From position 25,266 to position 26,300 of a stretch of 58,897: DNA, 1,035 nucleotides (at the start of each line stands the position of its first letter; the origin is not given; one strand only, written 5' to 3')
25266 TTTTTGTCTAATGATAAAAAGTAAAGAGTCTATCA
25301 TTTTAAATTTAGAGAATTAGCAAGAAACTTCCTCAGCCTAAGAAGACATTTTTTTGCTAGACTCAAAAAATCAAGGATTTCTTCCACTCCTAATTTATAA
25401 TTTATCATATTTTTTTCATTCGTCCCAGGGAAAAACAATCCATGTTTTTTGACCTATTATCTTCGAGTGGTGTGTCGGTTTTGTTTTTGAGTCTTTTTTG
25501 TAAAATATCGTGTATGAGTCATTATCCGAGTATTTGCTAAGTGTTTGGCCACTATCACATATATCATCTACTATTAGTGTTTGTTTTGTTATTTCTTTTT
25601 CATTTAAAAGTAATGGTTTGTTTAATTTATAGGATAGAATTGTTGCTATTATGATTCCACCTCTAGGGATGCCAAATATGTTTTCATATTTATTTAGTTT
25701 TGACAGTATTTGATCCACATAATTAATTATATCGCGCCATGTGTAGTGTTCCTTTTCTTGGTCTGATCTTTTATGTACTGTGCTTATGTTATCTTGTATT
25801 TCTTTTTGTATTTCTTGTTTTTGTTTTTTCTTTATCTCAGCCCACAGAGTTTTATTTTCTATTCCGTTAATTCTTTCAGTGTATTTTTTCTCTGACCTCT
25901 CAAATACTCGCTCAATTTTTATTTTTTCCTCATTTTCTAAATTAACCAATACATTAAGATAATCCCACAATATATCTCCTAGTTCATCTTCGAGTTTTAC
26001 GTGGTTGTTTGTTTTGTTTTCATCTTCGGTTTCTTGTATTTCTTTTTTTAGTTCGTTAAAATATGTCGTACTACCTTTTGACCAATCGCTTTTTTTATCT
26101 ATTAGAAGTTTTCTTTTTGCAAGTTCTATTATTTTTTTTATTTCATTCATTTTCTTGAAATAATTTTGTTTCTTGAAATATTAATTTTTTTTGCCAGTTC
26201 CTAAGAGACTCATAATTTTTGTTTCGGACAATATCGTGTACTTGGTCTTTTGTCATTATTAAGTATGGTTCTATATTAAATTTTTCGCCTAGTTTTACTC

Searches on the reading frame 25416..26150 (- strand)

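Call 89: search_protein_families(library=pfam, proteins=[window:25416-26150:-], max_evalue=0.00001)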
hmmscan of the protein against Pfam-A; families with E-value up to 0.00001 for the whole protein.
window:25416-26150:- (244 aa): 2 families
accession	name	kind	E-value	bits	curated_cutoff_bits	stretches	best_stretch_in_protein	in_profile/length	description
PF03819.22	MazG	-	1.1e-12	48.4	22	1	27-93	3-69/74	MazG nucleotide pyrophosphohydrolase domain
PF00156.33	Pribosyltran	-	1.3e-07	31.5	26.3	0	188-206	87-105/158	Phosphoribosyl transferase domain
